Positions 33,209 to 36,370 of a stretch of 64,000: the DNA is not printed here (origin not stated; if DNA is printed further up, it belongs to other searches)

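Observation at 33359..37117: Orphan two-gene operon: TPR/beta-barrel protein with poly-acidic tail plus a 953-aa degenerate-methyltransferase/Zn-ribbon/nuclease-like protein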

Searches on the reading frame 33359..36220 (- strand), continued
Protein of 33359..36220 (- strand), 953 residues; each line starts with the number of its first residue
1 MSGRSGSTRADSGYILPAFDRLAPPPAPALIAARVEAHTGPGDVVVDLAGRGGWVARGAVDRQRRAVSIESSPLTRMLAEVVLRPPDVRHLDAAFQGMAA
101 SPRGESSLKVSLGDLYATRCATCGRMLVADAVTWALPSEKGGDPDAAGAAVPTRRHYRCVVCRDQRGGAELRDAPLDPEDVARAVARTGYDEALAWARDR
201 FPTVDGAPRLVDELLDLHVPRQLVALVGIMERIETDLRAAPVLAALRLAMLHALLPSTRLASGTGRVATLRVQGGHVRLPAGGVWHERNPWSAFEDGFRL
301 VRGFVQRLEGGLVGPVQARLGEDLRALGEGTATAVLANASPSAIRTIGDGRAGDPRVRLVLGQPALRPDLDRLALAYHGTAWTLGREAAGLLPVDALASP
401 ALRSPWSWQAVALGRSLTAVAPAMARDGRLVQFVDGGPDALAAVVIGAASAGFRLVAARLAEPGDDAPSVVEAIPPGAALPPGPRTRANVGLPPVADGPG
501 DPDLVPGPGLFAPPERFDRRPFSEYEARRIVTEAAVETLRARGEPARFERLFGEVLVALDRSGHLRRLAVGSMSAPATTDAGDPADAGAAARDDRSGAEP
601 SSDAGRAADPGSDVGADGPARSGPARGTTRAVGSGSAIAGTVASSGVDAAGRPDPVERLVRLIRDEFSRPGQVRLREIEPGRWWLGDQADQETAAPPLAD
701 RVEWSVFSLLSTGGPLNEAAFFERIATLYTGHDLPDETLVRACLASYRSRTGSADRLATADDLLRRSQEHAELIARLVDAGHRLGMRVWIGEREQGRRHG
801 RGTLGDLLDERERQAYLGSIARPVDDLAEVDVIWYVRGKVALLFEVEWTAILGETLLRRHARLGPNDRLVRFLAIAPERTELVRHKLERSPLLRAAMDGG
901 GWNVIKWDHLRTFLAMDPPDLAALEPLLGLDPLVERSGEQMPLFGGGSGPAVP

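Call 47: find_homologous_proteins(query=A3)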
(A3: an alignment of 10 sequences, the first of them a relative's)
Query A3 (10 sequences) (880 aa, profile of the alignment): 35 proteins with E <= 0.001 among 8000 candidates.
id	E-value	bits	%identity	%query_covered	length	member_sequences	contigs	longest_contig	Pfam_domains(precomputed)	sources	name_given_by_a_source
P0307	0.0e+0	1196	44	99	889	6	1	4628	PF27126.1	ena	-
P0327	0.0e+0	1192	38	99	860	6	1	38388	PF27126.1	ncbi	ncbi:MAG: hypothetical protein AB1566_01560 [Chloroflexota bacterium]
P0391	0.0e+0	1176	44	99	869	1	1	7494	PF27126.1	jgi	jgi:hypothetical protein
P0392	0.0e+0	1175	44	99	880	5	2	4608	-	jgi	-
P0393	0.0e+0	1173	45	99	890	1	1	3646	-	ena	-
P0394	0.0e+0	1167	44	99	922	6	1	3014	PF01555.25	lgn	-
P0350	0.0e+0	1155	100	100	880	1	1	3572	PF01555.25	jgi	jgi:hypothetical protein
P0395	1.4e-287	975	51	99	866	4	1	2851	PF27126.1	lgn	-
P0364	4.7e-265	900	48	99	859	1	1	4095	-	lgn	-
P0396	1.7e-260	885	37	99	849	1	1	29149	PF27126.1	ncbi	-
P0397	5.9e-256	870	36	99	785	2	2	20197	PF01555.25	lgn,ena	-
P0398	1.3e-233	796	35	99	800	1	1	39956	-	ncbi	ncbi:MAG: hypothetical protein WBW48_03155 [Anaerolineae bacterium]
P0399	9.0e-233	793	36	99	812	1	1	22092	PF01555.25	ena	-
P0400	9.4e-233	793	36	97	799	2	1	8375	PF01555.25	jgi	jgi:hypothetical protein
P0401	3.9e-230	785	36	97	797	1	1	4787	-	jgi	jgi:hypothetical protein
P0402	4.5e-228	778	33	95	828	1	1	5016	PF27126.1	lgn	-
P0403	2.0e-227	776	34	99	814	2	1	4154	PF01555.25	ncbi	-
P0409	1.5e-181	624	31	93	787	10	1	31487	-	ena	-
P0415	3.1e-139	484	28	97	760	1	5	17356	PF01555.25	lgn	-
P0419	1.8e-57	213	22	51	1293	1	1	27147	PF13847.13,PF12844.14,PF03602.22,PF13649.13,PF02086.22,PF01170.25,PF01381.29,PF13560.13,PF08241.19,PF01555.25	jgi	jgi:DNA modification methylase/DNA-binding XRE family transcriptional regulator/DNA-directed RNA pol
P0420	1.1e-6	45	30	13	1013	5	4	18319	PF06634.18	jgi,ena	jgi:adenine-specific DNA methylase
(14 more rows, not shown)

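Call 50: search_solved_structures(query=A3, max_evalue=10, show_alignments=3)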
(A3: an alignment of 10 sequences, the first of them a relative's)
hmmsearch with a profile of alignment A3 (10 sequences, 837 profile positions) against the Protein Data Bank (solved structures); distinct sequences matched with E-value up to 10: 21.
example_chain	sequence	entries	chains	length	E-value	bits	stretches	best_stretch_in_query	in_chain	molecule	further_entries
2zie_A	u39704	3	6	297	3.6e-07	32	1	24-76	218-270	Putative modification methylase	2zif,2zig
1eg2_A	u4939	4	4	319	1.5e-05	26.6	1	24-79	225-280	MODIFICATION METHYLASE RSRI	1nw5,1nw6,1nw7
1nw8_A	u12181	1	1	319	1.5e-05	26.6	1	24-79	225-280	MODIFICATION METHYLASE RSRI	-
1g60_A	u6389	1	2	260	0.0039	18.6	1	13-73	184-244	Adenine-specific Methyltransferase MboIIA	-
8s9m_A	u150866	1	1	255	0.034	15.5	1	23-70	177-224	DNA cytosine-N4 methyltransferase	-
8s9n_A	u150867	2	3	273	0.034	15.5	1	23-70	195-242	DNA cytosine-N4 methyltransferase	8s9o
6pbd_A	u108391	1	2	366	0.08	14.3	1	26-69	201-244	Modification methylase CcrMI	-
1boo_A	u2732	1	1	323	0.087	14.2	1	24-74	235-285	PROTEIN (N-4 CYTOSINE-SPECIFIC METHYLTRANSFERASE PVU II)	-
9c3u_A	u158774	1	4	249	0.27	12.6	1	25-67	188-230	Methyltransferase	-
8urk_A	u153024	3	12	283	0.27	12.5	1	25-67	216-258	Methyltransferase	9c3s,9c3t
5hfj_A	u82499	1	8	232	0.88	10.9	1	28-67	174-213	Adenine specific DNA methyltransferase (DpnA)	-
5hek_A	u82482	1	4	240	0.91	10.8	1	28-67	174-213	Adenine specific DNA methyltransferase (DpnA)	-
6rfl_S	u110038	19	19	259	0.94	10.8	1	111-154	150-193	DNA-directed RNA polymerase 30 kDa polypeptide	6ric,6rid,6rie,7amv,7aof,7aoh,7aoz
2mbv_A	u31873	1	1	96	1.2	10.4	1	119-154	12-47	Fusion protein of LIM domain transcription factor LMO4 (77-147) and DEAF1 (404-418)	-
2o13_A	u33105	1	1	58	1.6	10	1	119-166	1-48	Muscle LIM protein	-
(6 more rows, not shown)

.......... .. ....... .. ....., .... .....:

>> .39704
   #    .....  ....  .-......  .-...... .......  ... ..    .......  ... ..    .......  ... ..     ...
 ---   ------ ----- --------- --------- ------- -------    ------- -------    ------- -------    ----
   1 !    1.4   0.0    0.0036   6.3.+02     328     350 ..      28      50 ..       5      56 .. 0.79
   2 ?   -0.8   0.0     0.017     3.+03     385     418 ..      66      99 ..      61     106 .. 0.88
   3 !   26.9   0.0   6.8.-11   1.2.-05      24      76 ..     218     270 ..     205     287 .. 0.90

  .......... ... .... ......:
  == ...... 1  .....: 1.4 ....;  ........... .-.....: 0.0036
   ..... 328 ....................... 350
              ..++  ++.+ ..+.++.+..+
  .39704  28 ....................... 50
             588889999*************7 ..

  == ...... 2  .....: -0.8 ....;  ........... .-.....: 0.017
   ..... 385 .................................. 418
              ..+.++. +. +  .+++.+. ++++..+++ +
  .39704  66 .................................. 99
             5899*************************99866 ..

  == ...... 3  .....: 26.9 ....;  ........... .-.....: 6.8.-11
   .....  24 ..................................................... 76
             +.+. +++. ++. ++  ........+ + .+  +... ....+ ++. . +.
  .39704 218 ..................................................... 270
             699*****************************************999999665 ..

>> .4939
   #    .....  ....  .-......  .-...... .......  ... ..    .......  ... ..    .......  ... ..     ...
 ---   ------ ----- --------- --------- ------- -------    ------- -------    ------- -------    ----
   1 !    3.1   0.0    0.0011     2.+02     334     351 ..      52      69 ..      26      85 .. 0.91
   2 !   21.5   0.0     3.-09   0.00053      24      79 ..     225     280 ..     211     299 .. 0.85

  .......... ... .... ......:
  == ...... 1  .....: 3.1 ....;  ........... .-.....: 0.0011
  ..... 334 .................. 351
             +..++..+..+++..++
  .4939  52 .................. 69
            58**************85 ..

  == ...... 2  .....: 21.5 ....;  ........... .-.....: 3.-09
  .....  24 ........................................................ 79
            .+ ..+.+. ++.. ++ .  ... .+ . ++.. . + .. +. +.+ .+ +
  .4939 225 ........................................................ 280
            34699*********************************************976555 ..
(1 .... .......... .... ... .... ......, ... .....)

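Call 69: predict_structure(alignment_id=A4)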
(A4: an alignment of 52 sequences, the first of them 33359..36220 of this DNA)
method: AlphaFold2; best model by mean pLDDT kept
length: 953 residues; sequences in the alignment: 52
mean_pLDDT: 83.3   pTM: 0.82
mean pLDDT of the five models: 83.3, 80.8, 79.9, 79.4, 79.2
residues with pLDDT >= 90: 588; 70-90: 181; 50-70: 63; < 50: 121
segments of 3 or more residues with pLDDT < 50: 1-9, 484-516, 584-648, 944-953
pLDDT, mean of each block of 10 residues (from residue 1): 39 80 88 92 91 92 92 93 93 97 96 97 96 86 67 96 92 96 96 97 95 96 97 90 96 92 76 92 91 96 91 59 71 75 82 78 87 94 96 91 83 92 93 94 96 94 87 90 43 35 32 52 95 97 95 96 91 54 45 39 37 36 35 36 45 89 97 96 96 95 95 86 88 88 92 78 93 98 96 95 96 89 88 92 96 92 88 96 96 94 97 94 94 76 47 37
secondary structure, 60 per line:
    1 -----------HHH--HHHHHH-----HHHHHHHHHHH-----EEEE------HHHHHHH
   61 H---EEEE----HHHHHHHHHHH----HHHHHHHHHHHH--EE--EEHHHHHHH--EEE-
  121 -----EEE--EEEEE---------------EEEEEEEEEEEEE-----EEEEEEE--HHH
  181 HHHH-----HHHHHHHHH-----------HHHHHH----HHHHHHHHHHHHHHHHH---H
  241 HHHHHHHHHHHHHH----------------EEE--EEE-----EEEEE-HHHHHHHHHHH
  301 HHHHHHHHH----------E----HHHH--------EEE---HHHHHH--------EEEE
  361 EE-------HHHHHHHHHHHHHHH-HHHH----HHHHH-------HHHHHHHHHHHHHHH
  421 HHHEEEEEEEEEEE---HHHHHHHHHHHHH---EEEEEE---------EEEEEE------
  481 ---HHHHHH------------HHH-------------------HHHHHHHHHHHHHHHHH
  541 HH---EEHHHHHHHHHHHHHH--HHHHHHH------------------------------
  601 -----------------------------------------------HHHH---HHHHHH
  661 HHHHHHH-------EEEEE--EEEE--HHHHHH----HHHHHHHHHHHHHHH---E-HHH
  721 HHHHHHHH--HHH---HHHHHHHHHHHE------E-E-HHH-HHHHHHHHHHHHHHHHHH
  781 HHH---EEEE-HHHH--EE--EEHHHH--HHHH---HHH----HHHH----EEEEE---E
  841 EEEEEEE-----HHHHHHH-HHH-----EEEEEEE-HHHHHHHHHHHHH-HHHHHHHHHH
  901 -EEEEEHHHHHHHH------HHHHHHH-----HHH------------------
elements in order (helices of 4 or more, strands of 3 or more residues): H17-22 H28-38 E44-47 H54-61 E65-68 H73-83 H88-99 H108-114 E117-119 E126-128 E131-135 E151-163 E169-175 H178-184 H190-198 H210-215 H220-236 H240-254 E271-273 E276-278 E284-288 H290-309 H325-328 E337-339 H343-348 E357-362 H370-384 H386-389 H394-398 H406-423 E424-434 H438-450 E454-459 E469-474 H484-489 H524-542 H548-561 H564-570 H648-651 H655-667 E675-679 E682-685 H688-693 H698-712 H718-728 H737-747 H763-783 E787-790 H792-795 H804-807 H810-813 H824-827 E832-836 E840-847 H853-859 E869-875 H877-889 H891-900 E902-906 H907-914 H921-927

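Call 71: fold_search(model_id=the predicted structure, library=pdb)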
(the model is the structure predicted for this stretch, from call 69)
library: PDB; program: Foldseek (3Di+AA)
matches with E <= 10: 580; with E <= 0.001: 0
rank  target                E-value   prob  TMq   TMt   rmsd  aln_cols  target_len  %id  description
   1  1wg8_B                7.6e-02  0.66  0.12  0.36  17.9       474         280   11  Crystal structure of a predicted S-adenosylmethionine-dependent methyltransferase TT1512 from Thermus thermophilus HB8 (released 2004-11-27)
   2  4fp9_A                1.5e-01  0.44  0.11  0.24   8.8       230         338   10  Human MTERF4-NSUN4 protein complex (released 2012-09-12)
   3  1wg8_A                1.7e-01  0.51  0.12  0.38  21.2       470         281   13  Crystal structure of a predicted S-adenosylmethionine-dependent methyltransferase TT1512 from Thermus thermophilus HB8 (released 2004-11-27)
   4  4fp9_D                1.8e-01  0.44  0.11  0.25   8.4       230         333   11  Human MTERF4-NSUN4 protein complex (released 2012-09-12)
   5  7o9k_A1               2.3e-01  0.38  0.11  0.24   7.7       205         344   12  Human mitochondrial ribosome large subunit assembly intermediate with MTERF4-NSUN4, MRM2, MTG1, the MALSU module, GTP (released 2021-06-30)
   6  4fzv_A                2.7e-01  0.28  0.10  0.23   7.8       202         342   10  Crystal structure of the human MTERF4:NSUN4:SAM ternary complex (released 2012-10-03)
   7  7o9m_A1               2.7e-01  0.21  0.11  0.25  14.0       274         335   12  Human mitochondrial ribosome large subunit assembly intermediate with MTERF4-NSUN4, MRM2, MTG1 and the MALSU module (released 2021-06-30)
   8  1sqf                  2.9e-01  0.41  0.08  0.16   7.8       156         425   15  The crystal structure of E. coli Fmu binary complex with S-Adenosylmethionine at 2.1 A resolution (released 2004-05-18)
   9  4rtp_A                3.0e-01  0.66  0.16  0.46   8.5       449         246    9  Complex of Escherichia coli DNA Adenine Methyltransferase (DAM) with AdoMet and with DNA Containing Proximal Pap Regul (released 2015-04-15)
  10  2ore_D                3.2e-01  0.51  0.15  0.43   9.4       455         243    8  Binary Structure of Escherichia coli DNA Adenine Methyltransferase and S-adenosylhomocysteine (released 2007-06-26)
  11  8oyv_A                3.5e-01  0.13  0.06  0.21  18.9       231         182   13  De novo designed Claudin fold CLF_4 (released 2023-10-18)
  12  7wup_B                3.5e-01  0.10  0.08  0.17  20.3       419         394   15  The crystal structure of ApiI (released 2023-02-15)
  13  7of3_C                3.6e-01  0.35  0.11  0.26   7.4       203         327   10  Structure of a human mitochondrial ribosome large subunit assembly intermediate in complex with MTERF4-NSUN4 (dataset2 (released 2021-05-19)
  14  3cgg_A                3.8e-01  0.25  0.07  0.27  11.5       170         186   14  Crystal structure of TehB-like SAM-dependent methyltransferase (NP_600671.1) from Corynebacterium glutamicum ATCC 1303 (released 2008-03-18)
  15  3cjr_A                4.0e-01  0.82  0.05  0.20  15.4        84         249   27  Ribosomal protein L11 methyltransferase (PrmA) in complex with ribosomal protein L11 (K39A) and inhibitor Sinefungin. (released 2008-05-20)
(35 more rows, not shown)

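Call 74: search_dna_similar(query=window:33359-36220:-, collection=phages, mode=protein, max_evalue=0.01, max_rows=10)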
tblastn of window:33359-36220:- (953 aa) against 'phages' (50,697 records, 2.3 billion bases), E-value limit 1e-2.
No match.
